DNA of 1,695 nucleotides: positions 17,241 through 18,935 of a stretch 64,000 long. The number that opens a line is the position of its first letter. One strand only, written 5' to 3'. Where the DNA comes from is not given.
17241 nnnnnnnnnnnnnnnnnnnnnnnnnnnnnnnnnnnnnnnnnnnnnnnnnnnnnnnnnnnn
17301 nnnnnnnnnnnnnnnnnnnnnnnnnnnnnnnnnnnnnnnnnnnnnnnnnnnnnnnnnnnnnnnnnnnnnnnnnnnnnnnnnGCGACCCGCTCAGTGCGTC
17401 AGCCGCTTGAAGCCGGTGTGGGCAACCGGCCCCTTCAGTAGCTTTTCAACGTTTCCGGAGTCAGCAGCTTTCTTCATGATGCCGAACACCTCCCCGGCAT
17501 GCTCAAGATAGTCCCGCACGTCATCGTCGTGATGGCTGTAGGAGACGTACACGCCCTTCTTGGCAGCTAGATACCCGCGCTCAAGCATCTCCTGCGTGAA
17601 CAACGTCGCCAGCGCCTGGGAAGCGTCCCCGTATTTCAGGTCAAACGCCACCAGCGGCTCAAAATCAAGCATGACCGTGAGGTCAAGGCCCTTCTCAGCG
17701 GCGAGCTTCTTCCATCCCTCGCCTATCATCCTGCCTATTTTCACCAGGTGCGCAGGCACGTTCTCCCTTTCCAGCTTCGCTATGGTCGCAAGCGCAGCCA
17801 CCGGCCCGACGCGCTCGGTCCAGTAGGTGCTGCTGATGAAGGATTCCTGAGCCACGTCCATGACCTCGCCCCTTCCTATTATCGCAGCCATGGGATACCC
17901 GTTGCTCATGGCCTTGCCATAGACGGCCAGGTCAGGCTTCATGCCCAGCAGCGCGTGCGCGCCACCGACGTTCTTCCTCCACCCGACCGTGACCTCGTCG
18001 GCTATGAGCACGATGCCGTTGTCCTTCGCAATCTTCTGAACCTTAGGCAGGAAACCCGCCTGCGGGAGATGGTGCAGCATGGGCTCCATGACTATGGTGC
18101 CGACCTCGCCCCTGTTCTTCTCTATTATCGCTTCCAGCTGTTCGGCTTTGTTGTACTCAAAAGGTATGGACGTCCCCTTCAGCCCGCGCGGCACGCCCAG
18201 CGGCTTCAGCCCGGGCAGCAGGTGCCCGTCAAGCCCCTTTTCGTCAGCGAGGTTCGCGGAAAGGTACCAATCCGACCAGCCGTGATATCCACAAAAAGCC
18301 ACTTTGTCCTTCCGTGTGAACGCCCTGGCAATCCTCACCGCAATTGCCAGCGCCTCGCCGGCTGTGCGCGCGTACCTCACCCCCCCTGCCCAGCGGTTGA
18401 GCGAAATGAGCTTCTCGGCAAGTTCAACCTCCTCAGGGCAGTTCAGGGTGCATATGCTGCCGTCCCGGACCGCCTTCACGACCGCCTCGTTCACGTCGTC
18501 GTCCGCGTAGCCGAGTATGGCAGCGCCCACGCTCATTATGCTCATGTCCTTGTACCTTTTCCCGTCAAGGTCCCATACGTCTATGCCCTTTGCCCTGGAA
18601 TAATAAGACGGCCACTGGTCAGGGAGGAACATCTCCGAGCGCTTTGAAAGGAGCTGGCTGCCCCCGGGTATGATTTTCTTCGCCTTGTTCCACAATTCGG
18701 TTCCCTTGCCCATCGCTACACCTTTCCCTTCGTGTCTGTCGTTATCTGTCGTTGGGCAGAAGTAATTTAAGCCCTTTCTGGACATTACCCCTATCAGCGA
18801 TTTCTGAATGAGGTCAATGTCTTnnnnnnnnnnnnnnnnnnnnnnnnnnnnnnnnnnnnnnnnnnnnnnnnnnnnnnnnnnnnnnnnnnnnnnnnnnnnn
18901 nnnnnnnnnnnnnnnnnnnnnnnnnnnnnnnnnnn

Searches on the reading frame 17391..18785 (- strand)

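Call 17: search_protein_families(library=pfam, proteins=[window:17391-18785:-], max_evalue=0.00001)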
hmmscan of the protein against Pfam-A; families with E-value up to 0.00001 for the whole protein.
window:17391-18785:- (464 aa): 1 family
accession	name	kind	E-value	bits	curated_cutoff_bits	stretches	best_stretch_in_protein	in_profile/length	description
PF00202.27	Aminotran_3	-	1.2e-36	126.7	30.5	1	60-364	11-332/403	Aminotransferase class-III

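Call 71: search_protein_families(library=ncbifam, proteins=[window:17391-18785:-], max_evalue=1e-10)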
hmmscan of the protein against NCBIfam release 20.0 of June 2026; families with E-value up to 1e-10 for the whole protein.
window:17391-18785:- (464 aa): 59 families (the best 25 are shown)
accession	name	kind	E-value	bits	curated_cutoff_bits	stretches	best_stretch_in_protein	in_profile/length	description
NF004856.0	PRK06209.1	equivalog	1.3e-72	244.7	486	1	27-462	10-440/450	glutamate-1-semialdehyde 2,1-aminomutase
NF041362.1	GntE_guanitoxin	equivalog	4.6e-63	213.3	525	1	25-425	5-424/426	guanitoxin biosynthesis PLP-dependent transaminase GntE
NF000818.0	PRK00062.1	subfamily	1.2e-57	195.5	398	1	26-435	4-425/429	glutamate-1-semialdehyde 2,1-aminomutase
TIGR00713.1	hemL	equivalog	6.8e-55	186.4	527.3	1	29-434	3-420/423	glutamate-1-semialdehyde 2,1-aminomutase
NF009055.0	PRK12389.1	equivalog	3e-45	154.6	637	1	27-439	5-430/431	glutamate-1-semialdehyde 2,1-aminomutase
NF004714.0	PRK06058.1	subfamily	1.5e-31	109.5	639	1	56-364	40-365/447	4-aminobutyrate--2-oxoglutarate transaminase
NF001864.0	PRK00615.1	equivalog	7.5e-30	103.8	706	1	27-312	6-290/433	glutamate-1-semialdehyde aminotransferase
TIGR00700.1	GABAtrnsam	equivalog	1.8e-28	99.3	506.65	1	59-358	16-333/420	4-aminobutyrate--2-oxoglutarate transaminase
NF004426.0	PRK05769.1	equivalog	1.9e-28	99.4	552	1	33-364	15-361/441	acetyl ornithine aminotransferase family protein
NF049939.1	HyAminethphonNHLyPbfA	equivalog_domain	4e-28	98.1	525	1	63-363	48-360/442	(R)-1-hydroxy-2-aminoethylphosphonate ammonia-lyase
NF005376.0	PRK06918.1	equivalog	1.4e-26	92.9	676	1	226-365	218-362/451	4-aminobutyrate--2-oxoglutarate transaminase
TIGR00707.1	argD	subfamily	2.3e-25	89.3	410.05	1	61-364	12-312/381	acetylornithine/succinylornithine family transaminase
NF005453.0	PRK07046.1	subfamily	5e-25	88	425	1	58-302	57-296/453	transaminase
NF005692.0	PRK07495.1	equivalog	9.2e-25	87.1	724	1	61-361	25-337/425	4-aminobutyrate--2-oxoglutarate transaminase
NF002874.0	PRK03244.1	equivalog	1.3e-24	86.8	457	1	63-361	30-322/399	acetylornithine transaminase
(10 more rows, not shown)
